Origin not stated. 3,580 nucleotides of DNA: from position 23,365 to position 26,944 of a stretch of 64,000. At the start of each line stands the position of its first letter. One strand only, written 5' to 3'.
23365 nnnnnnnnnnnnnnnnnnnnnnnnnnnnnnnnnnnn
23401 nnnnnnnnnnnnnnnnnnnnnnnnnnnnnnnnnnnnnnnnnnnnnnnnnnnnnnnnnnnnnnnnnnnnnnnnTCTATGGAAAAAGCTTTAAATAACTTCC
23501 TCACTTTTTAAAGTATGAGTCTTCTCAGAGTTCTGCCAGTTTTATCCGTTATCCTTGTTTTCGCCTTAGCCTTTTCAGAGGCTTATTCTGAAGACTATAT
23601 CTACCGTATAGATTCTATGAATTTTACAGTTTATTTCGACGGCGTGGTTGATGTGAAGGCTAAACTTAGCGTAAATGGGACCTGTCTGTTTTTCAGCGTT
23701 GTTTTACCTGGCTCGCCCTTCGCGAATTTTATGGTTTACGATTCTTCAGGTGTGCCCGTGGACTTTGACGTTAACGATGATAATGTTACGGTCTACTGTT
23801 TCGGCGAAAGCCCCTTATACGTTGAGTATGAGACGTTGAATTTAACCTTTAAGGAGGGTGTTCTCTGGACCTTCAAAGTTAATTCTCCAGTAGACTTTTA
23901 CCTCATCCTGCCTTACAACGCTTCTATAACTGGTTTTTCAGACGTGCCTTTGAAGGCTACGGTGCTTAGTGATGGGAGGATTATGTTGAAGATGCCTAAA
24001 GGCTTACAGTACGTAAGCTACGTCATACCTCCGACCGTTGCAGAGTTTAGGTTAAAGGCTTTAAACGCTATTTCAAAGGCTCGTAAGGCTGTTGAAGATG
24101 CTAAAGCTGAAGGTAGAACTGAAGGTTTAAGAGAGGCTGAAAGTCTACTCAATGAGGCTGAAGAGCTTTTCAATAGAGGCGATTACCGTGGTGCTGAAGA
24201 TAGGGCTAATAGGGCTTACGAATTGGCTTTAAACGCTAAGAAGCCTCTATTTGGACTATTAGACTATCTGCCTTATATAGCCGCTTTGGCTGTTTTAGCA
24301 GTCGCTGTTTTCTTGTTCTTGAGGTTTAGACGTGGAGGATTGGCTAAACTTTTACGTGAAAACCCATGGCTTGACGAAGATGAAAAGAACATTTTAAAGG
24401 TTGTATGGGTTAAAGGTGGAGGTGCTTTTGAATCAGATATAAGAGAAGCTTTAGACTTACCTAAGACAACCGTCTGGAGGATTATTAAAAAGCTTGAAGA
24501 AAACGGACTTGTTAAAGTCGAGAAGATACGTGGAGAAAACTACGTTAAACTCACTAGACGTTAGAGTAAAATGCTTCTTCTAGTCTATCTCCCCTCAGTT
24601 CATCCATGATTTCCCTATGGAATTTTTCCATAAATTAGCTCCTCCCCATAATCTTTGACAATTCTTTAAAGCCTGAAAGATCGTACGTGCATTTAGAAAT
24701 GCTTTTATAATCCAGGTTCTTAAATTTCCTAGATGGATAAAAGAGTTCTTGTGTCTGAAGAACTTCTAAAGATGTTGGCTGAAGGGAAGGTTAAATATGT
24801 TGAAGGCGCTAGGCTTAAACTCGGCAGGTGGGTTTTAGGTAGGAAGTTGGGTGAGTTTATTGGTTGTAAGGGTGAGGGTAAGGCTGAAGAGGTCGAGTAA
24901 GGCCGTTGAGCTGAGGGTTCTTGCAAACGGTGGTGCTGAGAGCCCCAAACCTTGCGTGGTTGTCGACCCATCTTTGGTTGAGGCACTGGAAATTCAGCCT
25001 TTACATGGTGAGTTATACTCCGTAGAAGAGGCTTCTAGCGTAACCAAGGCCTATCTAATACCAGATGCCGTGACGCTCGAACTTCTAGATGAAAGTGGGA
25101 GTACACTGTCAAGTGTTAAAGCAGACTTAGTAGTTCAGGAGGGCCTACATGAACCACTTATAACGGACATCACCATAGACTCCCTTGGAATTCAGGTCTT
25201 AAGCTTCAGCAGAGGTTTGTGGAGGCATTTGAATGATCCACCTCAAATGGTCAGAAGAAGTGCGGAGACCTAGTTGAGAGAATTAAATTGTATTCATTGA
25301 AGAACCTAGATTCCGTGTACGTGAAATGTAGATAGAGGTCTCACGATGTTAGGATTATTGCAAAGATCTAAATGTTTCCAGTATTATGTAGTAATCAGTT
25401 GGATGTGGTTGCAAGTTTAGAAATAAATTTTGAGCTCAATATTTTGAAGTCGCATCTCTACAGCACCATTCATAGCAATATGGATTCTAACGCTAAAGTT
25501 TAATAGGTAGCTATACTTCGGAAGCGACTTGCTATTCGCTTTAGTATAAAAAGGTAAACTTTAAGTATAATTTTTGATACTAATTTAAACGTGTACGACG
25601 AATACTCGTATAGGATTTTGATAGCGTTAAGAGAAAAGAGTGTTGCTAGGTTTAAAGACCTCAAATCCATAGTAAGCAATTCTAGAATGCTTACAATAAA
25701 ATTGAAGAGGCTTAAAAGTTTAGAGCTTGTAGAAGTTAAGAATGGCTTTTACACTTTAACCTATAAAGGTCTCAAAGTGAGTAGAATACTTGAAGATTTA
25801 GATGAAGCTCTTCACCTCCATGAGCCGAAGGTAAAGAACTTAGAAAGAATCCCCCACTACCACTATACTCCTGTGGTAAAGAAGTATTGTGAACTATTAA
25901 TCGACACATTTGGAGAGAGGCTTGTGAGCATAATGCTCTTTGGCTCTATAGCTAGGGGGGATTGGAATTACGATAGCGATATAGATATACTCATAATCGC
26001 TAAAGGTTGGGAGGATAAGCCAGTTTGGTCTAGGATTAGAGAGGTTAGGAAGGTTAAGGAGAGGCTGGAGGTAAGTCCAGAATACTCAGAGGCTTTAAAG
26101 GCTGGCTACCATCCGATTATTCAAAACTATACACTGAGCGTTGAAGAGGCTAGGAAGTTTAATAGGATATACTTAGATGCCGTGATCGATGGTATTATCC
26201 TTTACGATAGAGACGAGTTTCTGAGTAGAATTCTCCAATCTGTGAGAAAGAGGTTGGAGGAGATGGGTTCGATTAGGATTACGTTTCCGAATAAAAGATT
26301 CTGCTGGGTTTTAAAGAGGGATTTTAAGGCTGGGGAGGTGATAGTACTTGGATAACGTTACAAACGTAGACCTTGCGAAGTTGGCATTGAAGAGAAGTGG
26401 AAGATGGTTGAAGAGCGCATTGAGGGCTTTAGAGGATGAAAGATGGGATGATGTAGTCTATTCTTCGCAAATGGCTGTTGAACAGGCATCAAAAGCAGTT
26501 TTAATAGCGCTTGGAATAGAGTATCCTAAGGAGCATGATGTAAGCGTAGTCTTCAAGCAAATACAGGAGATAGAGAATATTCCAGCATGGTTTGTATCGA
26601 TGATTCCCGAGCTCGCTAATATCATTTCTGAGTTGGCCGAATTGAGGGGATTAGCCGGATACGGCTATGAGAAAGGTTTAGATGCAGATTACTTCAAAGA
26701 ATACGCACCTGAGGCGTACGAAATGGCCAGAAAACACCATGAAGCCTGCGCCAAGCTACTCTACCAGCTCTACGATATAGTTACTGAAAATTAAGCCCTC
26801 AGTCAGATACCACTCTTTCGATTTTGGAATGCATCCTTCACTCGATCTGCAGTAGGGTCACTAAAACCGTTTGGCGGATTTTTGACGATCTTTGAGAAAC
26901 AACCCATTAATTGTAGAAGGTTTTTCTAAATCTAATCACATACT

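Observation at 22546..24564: Secreted helical protein plus ToxR-like membrane-anchored wHTH regulator with sequon-rich extracellular domain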

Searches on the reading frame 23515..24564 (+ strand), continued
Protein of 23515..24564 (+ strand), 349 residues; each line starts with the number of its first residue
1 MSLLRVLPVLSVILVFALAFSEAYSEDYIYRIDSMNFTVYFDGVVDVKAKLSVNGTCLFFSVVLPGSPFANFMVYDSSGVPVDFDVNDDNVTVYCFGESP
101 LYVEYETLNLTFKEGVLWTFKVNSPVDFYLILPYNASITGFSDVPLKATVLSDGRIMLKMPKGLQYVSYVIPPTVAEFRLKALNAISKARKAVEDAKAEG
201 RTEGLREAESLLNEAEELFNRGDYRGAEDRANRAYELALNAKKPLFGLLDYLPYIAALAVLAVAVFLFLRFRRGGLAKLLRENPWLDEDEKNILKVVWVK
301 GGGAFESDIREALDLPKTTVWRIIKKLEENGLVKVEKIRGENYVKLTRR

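Call 54: search_protein_families(library=padloc, proteins=[window:23515-24564:+], max_evalue=0.1)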
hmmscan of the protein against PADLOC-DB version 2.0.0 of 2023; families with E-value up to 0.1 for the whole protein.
window:23515-24564:+ (349 aa): 14 families
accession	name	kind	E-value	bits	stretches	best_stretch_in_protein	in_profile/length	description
PDLC01848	CARF3--CARF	-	6.5e-07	27.2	1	286-346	135-195/197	-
PDLC01858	CARF3--CARF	-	1.5e-06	26.3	1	284-339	140-192/204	-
PDLC01434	CasR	-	4.7e-06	24.6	1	282-343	122-180/191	"CAS-I,CAS-II,CAS-III,CAS-IV,CAS-V,CAS-VI; associated_signaling"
PDLC01879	CARF3--CARF_TM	-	9.9e-06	23.3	1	286-347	154-210/222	-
PDLC01044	Csa3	-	1.1e-05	23.4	1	286-347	134-187/194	Type I-A associated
PDLC01866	CARF3--CARF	-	1.3e-05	23.2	1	286-348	137-198/207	-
PDLC01268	CasR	-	6.5e-05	21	1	282-344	118-174/179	"CAS-I,CAS-II,CAS-III,CAS-IV,CAS-V,CAS-VI; associated_signaling"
PDLC01853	CARF3--CARF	-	0.00018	19.2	1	285-339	135-190/209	-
PDLC01857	CARF3--CARF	-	0.00037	18.2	1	294-343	134-183/201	-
PDLC01875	CARF3--CARF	-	0.00059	17.7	1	283-347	141-204/219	-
PDLC01438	Csa3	-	0.0013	16.8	1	287-345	147-200/305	"CAS-I,CAS-II,CAS-III,CAS-IV,CAS-V,CAS-VI; associated_signaling"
PDLC01720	Csa3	-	0.01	14.4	1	279-347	33-89/118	Csa3_1_CAS-I-II-III-IV-V-VI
PDLC01852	CARF3--CARF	-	0.015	13.2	1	287-347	142-201/208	-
PDLC01860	CARF3--CARF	-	0.042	11.9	1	287-345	142-199/210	-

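Call 65: search_protein_families(library=pfam, alignment_id=A5, max_evalue=0.01)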
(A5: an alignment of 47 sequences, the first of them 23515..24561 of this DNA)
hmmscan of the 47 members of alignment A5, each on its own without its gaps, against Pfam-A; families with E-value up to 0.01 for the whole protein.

A. member 1, window:23515-24561:+ (349 aa): 13 families
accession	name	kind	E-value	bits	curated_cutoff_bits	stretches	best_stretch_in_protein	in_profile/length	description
PF01978.25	TrmB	-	9.1e-06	25.9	25.6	1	299-340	18-59/68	Sugar-specific transcriptional regulator TrmB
PF13412.12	HTH_24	-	1.5e-05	24.9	21.9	1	308-334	22-48/48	Winged helix-turn-helix DNA-binding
PF24034.1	DUF7343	-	2.6e-05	24.4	27.6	1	288-346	3-61/62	Domain of unknown function (DUF7343)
PF13463.12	HTH_27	-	6.1e-05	23.7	22.2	1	293-347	8-65/68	Winged helix DNA-binding domain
PF12840.13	HTH_20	-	0.00032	21.1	27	1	299-336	14-51/51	Helix-turn-helix domain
PF03965.22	Penicillinase_R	-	0.00046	21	22.6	1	288-341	3-58/115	Penicillinase repressor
PF12802.13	MarR_2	-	0.00067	20.2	27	1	307-336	24-53/61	MarR family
PF01325.25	Fe_dep_repress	-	0.0014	19.2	26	1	306-340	25-59/60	Iron dependent repressor, N-terminal DNA binding domain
PF01047.28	MarR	-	0.0014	18.9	24.6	1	305-337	19-51/59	MarR family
PF25213.1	HVO_A0261_N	-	0.0029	17.9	35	1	306-336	27-57/86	HVO_A0261 N-terminal domain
PF09339.16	HTH_IclR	-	0.0037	17.4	22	1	307-334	22-49/52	IclR helix-turn-helix domain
PF05942.16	PaREP1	-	0.0052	17.1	24.4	0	205-241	3-39/115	Archaeal PaREP1/PaREP8 family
PF08279.18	HTH_11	-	0.0061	16.9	25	0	308-340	20-51/55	HTH domain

B. families by the number of members that match (of 47 scanned): 29 families (the first 25 are shown)
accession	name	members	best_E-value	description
PF24034.1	DUF7343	38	4.8e-08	Domain of unknown function (DUF7343)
PF09339.16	HTH_IclR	28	2.3e-07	IclR helix-turn-helix domain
PF12802.13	MarR_2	28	9.1e-07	MarR family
PF13412.12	HTH_24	24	4e-09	Winged helix-turn-helix DNA-binding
PF01978.25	TrmB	18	1.2e-07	Sugar-specific transcriptional regulator TrmB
PF01047.28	MarR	7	5.7e-07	MarR family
PF08279.18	HTH_11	7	1.8e-05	HTH domain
PF13463.12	HTH_27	7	6.1e-05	Winged helix DNA-binding domain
PF12840.13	HTH_20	6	8.6e-06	Helix-turn-helix domain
PF14346.11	DUF4398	6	0.00011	Domain of unknown function (DUF4398)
PF08590.15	DUF1771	5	2.1e-07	Domain of unknown function (DUF1771)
PF01325.25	Fe_dep_repress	4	6.1e-05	Iron dependent repressor, N-terminal DNA binding domain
PF07705.17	CARDB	3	4.6e-17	CARDB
PF03965.22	Penicillinase_R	2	0.00021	Penicillinase repressor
PF25213.1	HVO_A0261_N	2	0.0012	HVO_A0261 N-terminal domain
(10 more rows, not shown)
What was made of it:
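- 24367..24558 (+): ORF2 cytoplasmic winged helix-turn-helix (residues 285-348). The recognition helix is K317-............. DUF7343 matches 38 of 47 family members (call 65).
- On Pfam DUF7343 (PF24034): Of 47 diverse relatives, 38 match at E<=0.01 with a best E-value of 4.8e-8 (call 65).
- Closest known: Pfam DUF7343. Same: It is the best consistent Pfam match to the C-terminal domain across the family, hitting 38 of 47 members with a best E-value of 4.8e-8 (call 65).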

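Call 67: find_related_loci(query=A1, collection=metagenome_contigs, flank=2500)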
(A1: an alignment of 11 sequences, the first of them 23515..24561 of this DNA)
Query A1 (349 aa) in metagenome_contigs; peptide patterns used: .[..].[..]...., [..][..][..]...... (x = any residue, [..] = any of these).
111 stretches matched a pattern; 8 encode a relative of the query (tblastn E <= 1e-3); 8 distinct loci.
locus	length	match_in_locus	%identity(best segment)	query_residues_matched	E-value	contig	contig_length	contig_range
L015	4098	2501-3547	91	1-349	0e+0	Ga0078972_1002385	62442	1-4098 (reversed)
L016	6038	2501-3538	92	4-349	0e+0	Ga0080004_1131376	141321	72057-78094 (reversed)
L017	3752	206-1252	91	1-349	0e+0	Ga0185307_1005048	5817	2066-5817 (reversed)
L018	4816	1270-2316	91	1-349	0e+0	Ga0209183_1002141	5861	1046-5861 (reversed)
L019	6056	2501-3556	79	1-349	3e-179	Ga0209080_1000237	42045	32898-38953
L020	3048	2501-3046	88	1-182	3e-104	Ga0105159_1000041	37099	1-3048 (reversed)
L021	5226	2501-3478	44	30-348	7e-79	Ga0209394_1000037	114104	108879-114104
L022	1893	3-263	86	263-349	2e-46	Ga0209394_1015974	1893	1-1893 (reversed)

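Call 73: list_cluster_members(proteins=[P0121, P0126, P0138, P0153, P0158, P0056, P0061, P0096, P0116, P0165])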
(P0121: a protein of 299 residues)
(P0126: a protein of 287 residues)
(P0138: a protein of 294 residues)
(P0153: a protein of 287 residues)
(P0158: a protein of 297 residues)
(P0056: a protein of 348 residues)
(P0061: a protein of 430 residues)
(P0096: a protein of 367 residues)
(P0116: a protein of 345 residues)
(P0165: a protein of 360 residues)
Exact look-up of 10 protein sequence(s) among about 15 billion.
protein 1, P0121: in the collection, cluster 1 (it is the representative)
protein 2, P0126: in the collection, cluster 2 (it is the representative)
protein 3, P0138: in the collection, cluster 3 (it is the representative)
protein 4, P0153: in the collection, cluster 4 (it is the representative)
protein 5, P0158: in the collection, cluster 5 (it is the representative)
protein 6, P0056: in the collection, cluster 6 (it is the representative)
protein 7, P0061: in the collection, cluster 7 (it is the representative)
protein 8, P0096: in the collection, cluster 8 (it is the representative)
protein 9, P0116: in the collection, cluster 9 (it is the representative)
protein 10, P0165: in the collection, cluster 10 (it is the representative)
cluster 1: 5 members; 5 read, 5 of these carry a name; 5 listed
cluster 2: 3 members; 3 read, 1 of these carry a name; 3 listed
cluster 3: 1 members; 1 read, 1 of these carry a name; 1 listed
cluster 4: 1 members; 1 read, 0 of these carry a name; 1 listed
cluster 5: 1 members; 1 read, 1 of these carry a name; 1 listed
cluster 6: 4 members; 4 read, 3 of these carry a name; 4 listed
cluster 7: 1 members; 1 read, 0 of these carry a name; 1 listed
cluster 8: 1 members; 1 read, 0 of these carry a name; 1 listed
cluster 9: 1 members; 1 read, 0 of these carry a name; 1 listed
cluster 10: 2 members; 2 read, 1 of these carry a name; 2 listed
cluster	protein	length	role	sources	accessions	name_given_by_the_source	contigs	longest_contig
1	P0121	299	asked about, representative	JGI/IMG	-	uncharacterized membrane protein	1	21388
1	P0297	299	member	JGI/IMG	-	uncharacterized membrane protein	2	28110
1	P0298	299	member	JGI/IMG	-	uncharacterized membrane protein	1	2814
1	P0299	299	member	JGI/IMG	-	uncharacterized membrane protein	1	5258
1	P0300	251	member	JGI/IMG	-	uncharacterized membrane protein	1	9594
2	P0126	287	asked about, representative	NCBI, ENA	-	-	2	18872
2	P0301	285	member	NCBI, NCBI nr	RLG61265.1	hypothetical protein DRN86_00300 [Candidatus Geothermarchaeota archaeon] | MAG: hypothetical protein DRN86_00300 [Candidatus Geothermarchaeota archaeon]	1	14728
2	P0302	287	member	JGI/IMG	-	-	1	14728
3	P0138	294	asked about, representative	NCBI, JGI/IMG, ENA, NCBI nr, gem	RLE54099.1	MAG: hypothetical protein DRJ30_05770 [Candidatus Methanomethylicota archaeon] | MAG: hypothetical protein DRJ30_05770 [Candidatus Verstraetearchaeota archaeon]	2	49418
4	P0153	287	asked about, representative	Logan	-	-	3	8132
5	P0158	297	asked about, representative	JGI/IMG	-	uncharacterized membrane protein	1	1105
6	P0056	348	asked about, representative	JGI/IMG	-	uncharacterized membrane protein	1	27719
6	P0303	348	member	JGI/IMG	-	uncharacterized membrane protein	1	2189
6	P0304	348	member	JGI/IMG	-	uncharacterized membrane protein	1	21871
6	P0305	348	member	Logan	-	-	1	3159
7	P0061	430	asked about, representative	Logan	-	-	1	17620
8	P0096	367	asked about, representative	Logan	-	-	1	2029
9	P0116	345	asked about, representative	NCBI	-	-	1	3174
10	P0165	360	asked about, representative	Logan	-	-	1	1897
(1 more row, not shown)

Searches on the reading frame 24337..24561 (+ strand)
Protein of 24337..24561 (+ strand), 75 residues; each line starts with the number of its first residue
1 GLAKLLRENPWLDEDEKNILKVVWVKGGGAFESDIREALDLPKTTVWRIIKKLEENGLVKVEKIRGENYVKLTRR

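Call 52: search_solved_structures(query=window:24337-24561:+, max_evalue=1, show_alignments=2)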
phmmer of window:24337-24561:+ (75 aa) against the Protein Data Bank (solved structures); distinct sequences matched with E-value up to 1: 35.
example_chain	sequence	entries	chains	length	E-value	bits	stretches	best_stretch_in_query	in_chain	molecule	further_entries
2yu3_A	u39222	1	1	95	0.02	18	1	13-63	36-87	DNA-directed RNA polymerase III 39 kDa polypeptide F variant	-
2lvs_A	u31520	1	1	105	0.02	18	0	7-53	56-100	Putative uncharacterized protein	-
2dk5_A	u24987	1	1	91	0.021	17.9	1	13-63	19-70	DNA-directed RNA polymerase III 39 kDa polypeptide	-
2ia0_A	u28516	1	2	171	0.049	16.8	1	12-61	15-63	Putative HTH-type transcriptional regulator PF0864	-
7a6h_P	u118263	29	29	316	0.11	15.6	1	13-63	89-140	DNA-directed RNA polymerase III subunit RPC6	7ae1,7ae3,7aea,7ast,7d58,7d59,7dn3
6kta_A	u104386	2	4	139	0.12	15.5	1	22-66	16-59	HTH-type transcriptional regulator MntR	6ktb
1ku9_A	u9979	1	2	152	0.13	15.4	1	30-68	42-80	hypothetical protein MJ223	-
2efq_A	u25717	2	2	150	0.13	15.4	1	13-60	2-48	150aa long hypothetical transcriptional regulator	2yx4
2e7w_A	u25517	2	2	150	0.13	15.4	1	13-60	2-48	150aa long hypothetical transcriptional regulator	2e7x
2pmh_A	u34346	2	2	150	0.14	15.3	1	13-60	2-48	150aa long hypothetical transcriptional regulator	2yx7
2efo_A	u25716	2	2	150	0.14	15.3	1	13-60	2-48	150aa long hypothetical transcriptional regulator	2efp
1i1g_A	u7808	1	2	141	0.15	15.3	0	12-62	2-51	TRANSCRIPTIONAL REGULATOR LRPA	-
2qvo_A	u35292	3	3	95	0.15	15.3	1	27-73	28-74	Uncharacterized protein AF_1382 | Protein AF_1382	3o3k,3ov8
4mnu_A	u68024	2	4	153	0.15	15.2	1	27-63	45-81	SlyA-like transcription regulator | MarR family transcriptional regulator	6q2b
4hx4_A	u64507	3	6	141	0.15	15.2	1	12-66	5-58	TRANSCRIPTIONAL REGULATOR MNTR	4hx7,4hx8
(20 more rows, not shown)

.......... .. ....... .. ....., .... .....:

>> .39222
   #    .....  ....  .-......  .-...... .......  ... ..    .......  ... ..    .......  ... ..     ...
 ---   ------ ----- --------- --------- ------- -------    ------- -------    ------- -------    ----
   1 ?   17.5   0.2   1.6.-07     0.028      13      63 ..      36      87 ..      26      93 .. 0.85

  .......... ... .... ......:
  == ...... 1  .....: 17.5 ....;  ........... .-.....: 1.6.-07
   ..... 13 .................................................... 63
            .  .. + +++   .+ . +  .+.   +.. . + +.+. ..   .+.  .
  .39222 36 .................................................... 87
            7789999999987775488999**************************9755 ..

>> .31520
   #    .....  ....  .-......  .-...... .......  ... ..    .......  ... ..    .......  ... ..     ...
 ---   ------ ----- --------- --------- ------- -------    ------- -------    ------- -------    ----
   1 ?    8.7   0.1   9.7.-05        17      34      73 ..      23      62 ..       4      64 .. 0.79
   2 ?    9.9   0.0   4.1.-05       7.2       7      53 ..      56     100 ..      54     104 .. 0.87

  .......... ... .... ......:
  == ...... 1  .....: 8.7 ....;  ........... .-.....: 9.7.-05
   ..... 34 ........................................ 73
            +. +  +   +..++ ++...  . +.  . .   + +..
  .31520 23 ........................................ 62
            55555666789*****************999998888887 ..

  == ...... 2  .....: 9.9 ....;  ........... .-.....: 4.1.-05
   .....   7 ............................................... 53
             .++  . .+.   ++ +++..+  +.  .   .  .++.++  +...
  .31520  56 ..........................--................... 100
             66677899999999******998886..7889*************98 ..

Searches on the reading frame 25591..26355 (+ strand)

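Call 3: search_protein_families(library=pfam, proteins=[window:25591-26355:+], max_evalue=1)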
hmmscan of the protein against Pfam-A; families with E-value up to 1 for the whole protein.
window:25591-26355:+ (254 aa): 7 families
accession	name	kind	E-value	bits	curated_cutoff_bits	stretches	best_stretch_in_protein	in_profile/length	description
PF01909.29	NTP_transf_2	-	5.9e-10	39.8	21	1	111-161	14-54/93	Nucleotidyltransferase domain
PF18765.7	Polbeta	-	4.6e-08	33.5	26.9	1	111-174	13-59/93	Polymerase beta, Nucleotidyltransferase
PF01638.23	HxlR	-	0.0026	18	20.8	1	6-72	7-81/91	HxlR-like helix-turn-helix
PF03445.19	DUF294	-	0.0073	16.6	21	1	79-152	15-90/138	Putative nucleotidyltransferase DUF294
PF14947.12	HTH_45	-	0.014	15.8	25.5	1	37-72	39-74/77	Winged helix-turn-helix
PF22600.2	MTPAP-like_central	-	0.048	14.2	27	1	112-160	40-88/139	Poly(A) RNA polymerase, mitochondrial-like, central palm domain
PF14540.12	NTF-like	-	0.052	14.1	27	1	182-219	74-111/118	Nucleotidyltransferase-like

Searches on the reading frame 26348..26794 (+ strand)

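Call 3: search_protein_families(library=pfam, proteins=[window:26348-26794:+], max_evalue=1)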
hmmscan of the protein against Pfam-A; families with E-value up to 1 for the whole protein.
window:26348-26794:+ (148 aa): 2 families
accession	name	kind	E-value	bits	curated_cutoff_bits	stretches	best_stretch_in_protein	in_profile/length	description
PF05168.19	HEPN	-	5.4e-17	62.5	22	1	12-133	3-113/117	HEPN domain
PF20508.3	DUF6734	-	0.019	14.8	27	1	37-147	106-208/286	Family of unknown function (DUF6734)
